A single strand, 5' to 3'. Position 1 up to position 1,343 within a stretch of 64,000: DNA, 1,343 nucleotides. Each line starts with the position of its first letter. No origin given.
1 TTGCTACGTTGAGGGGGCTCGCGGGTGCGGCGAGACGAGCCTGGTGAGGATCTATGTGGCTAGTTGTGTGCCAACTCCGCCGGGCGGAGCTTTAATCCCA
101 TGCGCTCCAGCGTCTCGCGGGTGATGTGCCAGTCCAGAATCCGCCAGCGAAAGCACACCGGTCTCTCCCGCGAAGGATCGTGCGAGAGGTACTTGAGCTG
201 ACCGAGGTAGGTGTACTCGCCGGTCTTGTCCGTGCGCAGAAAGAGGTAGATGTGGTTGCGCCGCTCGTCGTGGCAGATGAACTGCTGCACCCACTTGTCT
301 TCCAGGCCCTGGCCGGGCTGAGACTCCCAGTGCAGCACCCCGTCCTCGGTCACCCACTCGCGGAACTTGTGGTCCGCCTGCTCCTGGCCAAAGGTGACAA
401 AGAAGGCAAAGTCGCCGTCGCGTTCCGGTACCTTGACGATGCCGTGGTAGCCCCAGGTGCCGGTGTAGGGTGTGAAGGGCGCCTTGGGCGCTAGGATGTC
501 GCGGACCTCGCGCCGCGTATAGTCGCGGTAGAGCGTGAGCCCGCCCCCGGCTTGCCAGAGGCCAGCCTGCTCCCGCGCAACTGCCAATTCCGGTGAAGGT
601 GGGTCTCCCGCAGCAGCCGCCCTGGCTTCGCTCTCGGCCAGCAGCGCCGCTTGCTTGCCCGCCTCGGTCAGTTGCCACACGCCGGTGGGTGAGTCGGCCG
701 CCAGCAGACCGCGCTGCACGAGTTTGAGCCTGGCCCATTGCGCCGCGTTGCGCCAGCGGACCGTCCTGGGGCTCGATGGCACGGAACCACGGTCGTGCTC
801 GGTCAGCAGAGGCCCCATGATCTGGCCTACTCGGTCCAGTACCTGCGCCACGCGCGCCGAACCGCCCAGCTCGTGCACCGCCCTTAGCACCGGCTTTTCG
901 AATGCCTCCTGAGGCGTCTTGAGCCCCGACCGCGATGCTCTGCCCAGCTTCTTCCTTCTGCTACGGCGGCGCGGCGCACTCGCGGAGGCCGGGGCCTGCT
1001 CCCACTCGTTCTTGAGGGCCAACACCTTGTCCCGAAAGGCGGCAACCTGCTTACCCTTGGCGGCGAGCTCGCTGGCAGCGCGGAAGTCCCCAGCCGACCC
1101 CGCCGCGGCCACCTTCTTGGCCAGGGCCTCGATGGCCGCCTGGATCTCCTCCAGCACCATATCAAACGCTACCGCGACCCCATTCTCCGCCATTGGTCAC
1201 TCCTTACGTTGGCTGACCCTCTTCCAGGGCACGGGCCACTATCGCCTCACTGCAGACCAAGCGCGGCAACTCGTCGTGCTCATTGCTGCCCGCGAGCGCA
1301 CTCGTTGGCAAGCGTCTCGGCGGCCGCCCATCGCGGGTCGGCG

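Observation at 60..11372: Translationally coupled operon of DUF499 ATPase, small ORF, DUF1156 N6-adenine methylase, PLD+SNF2 helicase and DUF3427: a BREX/DISARM-like methylation-based defence module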

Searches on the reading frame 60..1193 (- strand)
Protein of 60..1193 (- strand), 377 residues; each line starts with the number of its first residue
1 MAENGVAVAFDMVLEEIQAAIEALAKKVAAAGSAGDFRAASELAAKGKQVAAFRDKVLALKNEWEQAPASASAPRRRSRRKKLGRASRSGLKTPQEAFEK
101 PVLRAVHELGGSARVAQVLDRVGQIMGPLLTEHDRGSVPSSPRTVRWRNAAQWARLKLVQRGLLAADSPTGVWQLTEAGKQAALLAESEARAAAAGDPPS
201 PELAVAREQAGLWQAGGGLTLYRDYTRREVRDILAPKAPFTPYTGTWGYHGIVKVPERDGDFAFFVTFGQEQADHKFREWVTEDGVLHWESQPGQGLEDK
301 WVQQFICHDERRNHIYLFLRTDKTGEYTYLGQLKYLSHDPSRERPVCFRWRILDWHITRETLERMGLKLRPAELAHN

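Call 3: search_protein_families(library=pfam, proteins=[window:60-1193:-], max_evalue=0.01)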
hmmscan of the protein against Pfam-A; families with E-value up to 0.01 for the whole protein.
window:60-1193:- (377 aa): 2 families
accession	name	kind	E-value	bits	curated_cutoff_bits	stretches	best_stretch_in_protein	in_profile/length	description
PF14338.12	Mrr_N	-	1.1e-13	51.6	29.5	1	98-182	4-84/87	Mrr N-terminal domain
PF11907.13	DUF3427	-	1.5e-11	44.6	27.7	1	217-340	125-247/280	Domain of unknown function (DUF3427)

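Call 4: search_protein_families(library=padloc, proteins=[window:60-1193:-], max_evalue=0.01)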
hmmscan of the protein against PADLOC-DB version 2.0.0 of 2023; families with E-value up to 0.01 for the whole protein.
window:60-1193:- (377 aa): 1 family
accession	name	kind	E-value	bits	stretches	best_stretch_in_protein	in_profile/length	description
PDLC03657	mREase_IV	-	0.0025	15.2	1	98-182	9-91/317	Type IV methyl-directed restriction enzyme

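Call 6: search_protein_families(library=ncbifam, proteins=[window:60-1193:-], max_evalue=0.01)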
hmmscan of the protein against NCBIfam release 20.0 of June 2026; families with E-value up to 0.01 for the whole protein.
window:60-1193:- (377 aa): 0 families

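Call 30: search_solved_structures(query=window:60-1193:-, max_evalue=1, show_alignments=2)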
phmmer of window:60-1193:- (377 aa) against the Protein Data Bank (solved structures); distinct sequences matched with E-value up to 1: 1.
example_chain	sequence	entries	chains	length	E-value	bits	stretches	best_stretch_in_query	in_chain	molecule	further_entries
7clg_A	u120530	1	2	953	0.19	14.2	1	258-340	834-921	Putative helicase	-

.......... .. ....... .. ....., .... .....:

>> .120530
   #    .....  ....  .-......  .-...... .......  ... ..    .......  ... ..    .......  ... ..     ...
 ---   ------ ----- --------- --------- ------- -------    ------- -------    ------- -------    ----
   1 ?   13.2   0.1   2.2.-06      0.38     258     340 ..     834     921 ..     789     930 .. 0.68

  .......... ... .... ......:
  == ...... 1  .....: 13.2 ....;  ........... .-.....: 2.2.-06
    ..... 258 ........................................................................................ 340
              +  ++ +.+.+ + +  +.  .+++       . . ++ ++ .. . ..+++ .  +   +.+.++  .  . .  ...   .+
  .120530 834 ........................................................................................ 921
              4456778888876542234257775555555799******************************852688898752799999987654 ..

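Call 32: search_protein_families(library=phrogs, proteins=[window:60-1193:-], max_evalue=0.001)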
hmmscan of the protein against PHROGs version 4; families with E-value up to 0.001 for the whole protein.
window:60-1193:- (377 aa): 0 families

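Call 42: find_homologous_proteins(query=window:60-1193:-, max_evalue=0.001)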
Query window:60-1193:- (377 aa): 15 proteins with E <= 0.001 among 8000 candidates.
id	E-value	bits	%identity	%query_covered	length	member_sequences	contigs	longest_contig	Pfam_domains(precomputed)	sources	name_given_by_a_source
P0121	1.9e-233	793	96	100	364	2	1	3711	PF14338.13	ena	-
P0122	1.7e-213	727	89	100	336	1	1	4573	PF11907.14,PF14338.13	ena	-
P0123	1.2e-175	602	70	99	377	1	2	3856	PF11907.14,PF14338.13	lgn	-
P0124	1.3e-67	247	70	40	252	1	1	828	PF11907.14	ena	-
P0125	1.4e-53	201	59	42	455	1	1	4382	PF13020.13,PF11907.14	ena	-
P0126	2.3e-52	197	55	41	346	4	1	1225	PF13020.13,PF11907.14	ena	-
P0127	4.8e-51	192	55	42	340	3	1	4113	PF13020.13,PF11907.14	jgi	jgi:hypothetical protein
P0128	1.9e-50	190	57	40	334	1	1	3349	PF13020.13,PF11907.14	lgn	-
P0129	6.2e-50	189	55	41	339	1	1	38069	PF13020.13,PF11907.14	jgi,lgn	-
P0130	2.3e-48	184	55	40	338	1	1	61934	PF13020.13,PF11907.14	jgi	jgi:hypothetical protein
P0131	5.8e-48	182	55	40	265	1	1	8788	PF11907.14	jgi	jgi:hypothetical protein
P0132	1.1e-47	181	51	40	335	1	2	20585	PF13020.13,PF11907.14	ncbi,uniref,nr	ncbi:DUF3427 domain-containing protein [Paenactinomyces guangxiensis]|uniref:DUF3427 domain-containi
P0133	1.7e-44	171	51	42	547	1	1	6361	PF26345.1,PF13020.13,PF11907.14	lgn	-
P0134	5.8e-44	169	50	43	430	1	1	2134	PF13020.13,PF11907.14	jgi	jgi:hypothetical protein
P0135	8.8e-41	159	49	41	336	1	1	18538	PF13020.13,PF11907.14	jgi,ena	-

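Call 43: find_encoding_contigs(protein=P0123, flank=5000, max_places=2)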
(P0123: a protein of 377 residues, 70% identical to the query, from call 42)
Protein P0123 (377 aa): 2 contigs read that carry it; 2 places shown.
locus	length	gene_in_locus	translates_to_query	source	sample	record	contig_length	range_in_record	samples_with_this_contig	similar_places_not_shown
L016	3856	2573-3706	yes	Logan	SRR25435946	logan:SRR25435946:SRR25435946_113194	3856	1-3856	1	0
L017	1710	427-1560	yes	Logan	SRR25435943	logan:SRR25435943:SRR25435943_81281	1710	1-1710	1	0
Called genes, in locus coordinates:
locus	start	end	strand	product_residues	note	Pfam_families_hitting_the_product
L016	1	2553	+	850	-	?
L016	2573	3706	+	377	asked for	PF14338:Mrr_N, PF11907:DUF3427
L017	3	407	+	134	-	?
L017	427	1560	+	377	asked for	PF14338:Mrr_N, PF11907:DUF3427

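Call 44: find_encoding_contigs(protein=P0130, flank=8000, max_places=1)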
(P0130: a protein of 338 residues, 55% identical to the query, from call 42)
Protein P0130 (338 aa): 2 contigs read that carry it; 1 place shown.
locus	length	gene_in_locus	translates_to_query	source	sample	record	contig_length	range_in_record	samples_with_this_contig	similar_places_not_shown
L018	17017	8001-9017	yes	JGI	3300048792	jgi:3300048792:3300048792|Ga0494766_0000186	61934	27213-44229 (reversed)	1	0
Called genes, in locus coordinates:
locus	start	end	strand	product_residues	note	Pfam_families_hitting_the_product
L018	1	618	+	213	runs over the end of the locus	PF09335:VTT_dom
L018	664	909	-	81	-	PF11112:PyocinActivator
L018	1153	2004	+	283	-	-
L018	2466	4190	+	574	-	PF00589:Phage_integrase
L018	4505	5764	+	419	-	-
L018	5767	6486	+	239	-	-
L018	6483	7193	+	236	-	-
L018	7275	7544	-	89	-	-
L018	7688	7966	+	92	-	-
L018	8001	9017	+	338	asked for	PF11907:DUF3427, PF13020:NOV_C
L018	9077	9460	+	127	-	-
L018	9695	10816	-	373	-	PF13091:PLDc_2, PF00614:PLDc (weak), PF13091:PLDc_2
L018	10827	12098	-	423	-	PF01743:PolyA_pol (faint)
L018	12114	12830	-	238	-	-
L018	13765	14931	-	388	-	PF06114:Peptidase_M78 (weak)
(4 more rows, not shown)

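Call 50: search_protein_families(library=padloc, proteins=[L016:1-2553:+], max_evalue=0.001)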
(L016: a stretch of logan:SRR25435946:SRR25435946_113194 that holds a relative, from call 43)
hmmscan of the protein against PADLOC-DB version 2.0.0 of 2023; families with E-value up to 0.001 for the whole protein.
L016:1-2553:+ (850 aa): 37 families (the best 25 are shown)
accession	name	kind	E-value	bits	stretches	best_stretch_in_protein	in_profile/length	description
PDLC01075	C3a139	-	1.2e-55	187.4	1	2-598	215-777/948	HKD+Snf2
PDLC02621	DrmD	-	1e-39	134.5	2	289-629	374-708/1040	DrmD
PDLC02623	DrmD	-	3.3e-37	125.8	3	345-599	435-672/1040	DrmD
PDLC02500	BrxHI|BrxHII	-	1.8e-28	97.6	1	310-612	363-634/933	BrxHI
PDLC00659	HmaA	-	9.4e-27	91.3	1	205-561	289-622/1176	SNF2 helicase / DEAD-box helicase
PDLC02619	DrmD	-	2.4e-26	90.1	2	506-561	491-545/872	DrmD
PDLC02193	PLD_Helicase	-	4.3e-26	89.4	1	399-594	644-841/905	-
PDLC02504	BrxHI|BrxHII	-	3e-25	86.4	1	316-606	369-636/971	BrxHII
PDLC02632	DrmD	-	9.5e-22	75.2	2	319-567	399-643/662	DrmD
PDLC02572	DrmA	-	2.5e-21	73.4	1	308-590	385-663/1043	DrmA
PDLC02625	DrmD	-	6.6e-20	69.2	1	320-622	151-445/792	DrmD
PDLC02843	DpdE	-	9.8e-20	68.1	2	371-550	513-666/1091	DpdE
PDLC02633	DrmD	-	2.4e-19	66.8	2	409-588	488-675/839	DrmD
PDLC02840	DpdE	-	2.4e-18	63.8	2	414-568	528-673/1091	DpdE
PDLC02620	DrmD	-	3.7e-14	49.7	1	443-590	484-616/1060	DrmD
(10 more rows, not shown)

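Call 112: find_encoding_contigs(protein=P0122, flank=5000, max_places=2)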
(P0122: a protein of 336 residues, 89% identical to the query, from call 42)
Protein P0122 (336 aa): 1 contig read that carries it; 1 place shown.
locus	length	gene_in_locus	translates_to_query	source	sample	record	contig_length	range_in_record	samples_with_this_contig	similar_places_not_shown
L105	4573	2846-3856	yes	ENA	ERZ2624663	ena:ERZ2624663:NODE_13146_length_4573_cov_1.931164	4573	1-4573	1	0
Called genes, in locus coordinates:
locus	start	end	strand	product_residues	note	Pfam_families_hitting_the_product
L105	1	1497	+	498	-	?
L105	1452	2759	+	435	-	PF00271:Helicase_C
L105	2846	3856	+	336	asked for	PF14338:Mrr_N, PF11907:DUF3427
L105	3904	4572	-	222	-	?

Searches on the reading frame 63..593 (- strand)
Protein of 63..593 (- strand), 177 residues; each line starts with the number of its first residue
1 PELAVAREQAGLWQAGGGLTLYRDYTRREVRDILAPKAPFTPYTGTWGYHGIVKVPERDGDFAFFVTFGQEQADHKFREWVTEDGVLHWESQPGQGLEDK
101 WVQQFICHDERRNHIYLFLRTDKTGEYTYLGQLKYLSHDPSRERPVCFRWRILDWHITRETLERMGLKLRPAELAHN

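Call 101: search_solved_structures(query=A4, max_evalue=1, show_alignments=1)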
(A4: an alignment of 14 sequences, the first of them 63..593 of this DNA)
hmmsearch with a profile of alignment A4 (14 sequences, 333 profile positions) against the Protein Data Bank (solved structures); distinct sequences matched with E-value up to 1: 15.
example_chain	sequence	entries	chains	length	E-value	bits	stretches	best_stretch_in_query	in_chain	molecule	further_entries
7clg_A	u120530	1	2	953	0.00063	22.3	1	4-128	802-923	Putative helicase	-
8q84_O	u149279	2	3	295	0.013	18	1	162-246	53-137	DASH complex subunit SPC34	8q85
3j6x_20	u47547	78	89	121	0.05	16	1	181-266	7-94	40S ribosomal protein S20 | 40S ribosomal protein rpS20 (S10p) | uS10 (yeast S20)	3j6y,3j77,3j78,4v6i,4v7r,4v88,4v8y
4u3m_D0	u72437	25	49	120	0.053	15.9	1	182-266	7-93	40S ribosomal protein S20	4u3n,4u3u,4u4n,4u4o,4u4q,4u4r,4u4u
5i4l_D0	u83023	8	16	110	0.34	13.3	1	197-266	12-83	40S ribosomal protein S20 | Small ribosomal subunit protein uS10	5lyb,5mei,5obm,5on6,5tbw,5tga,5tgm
5ndv_D0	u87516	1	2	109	0.41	13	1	200-266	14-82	40S ribosomal protein S20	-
4v7h_AJ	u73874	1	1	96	0.51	12.7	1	203-266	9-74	40S ribosomal protein S20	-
6woo_UU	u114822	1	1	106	0.51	12.7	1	202-266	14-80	uS10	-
4uer_J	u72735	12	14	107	0.52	12.7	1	202-266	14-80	US10 | 40S ribosomal protein S20 | RPS20 isoform 1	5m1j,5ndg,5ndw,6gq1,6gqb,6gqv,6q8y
3j80_U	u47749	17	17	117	0.54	12.6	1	182-266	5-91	uS10 | KLLA0F25542p | Small ribosomal subunit protein uS10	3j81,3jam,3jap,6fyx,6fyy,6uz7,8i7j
6t4q_SU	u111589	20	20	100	0.56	12.6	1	203-266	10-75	40S ribosomal protein S20 | RPS20 isoform 1 | Small ribosomal subunit protein uS10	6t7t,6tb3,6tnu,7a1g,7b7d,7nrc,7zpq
4v4b_AJ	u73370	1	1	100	0.56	12.6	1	203-267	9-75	40S ribosomal protein S20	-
6i7o_J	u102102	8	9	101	0.56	12.6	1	203-266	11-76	40S ribosomal protein S20 | RPS20 isoform 1 | Small ribosomal subunit protein uS10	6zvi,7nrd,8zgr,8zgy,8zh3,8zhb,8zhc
4v92_BU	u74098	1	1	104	0.57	12.6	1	203-266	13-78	US10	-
6wdr_U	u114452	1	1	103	0.59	12.5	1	203-266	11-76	40S ribosomal protein S20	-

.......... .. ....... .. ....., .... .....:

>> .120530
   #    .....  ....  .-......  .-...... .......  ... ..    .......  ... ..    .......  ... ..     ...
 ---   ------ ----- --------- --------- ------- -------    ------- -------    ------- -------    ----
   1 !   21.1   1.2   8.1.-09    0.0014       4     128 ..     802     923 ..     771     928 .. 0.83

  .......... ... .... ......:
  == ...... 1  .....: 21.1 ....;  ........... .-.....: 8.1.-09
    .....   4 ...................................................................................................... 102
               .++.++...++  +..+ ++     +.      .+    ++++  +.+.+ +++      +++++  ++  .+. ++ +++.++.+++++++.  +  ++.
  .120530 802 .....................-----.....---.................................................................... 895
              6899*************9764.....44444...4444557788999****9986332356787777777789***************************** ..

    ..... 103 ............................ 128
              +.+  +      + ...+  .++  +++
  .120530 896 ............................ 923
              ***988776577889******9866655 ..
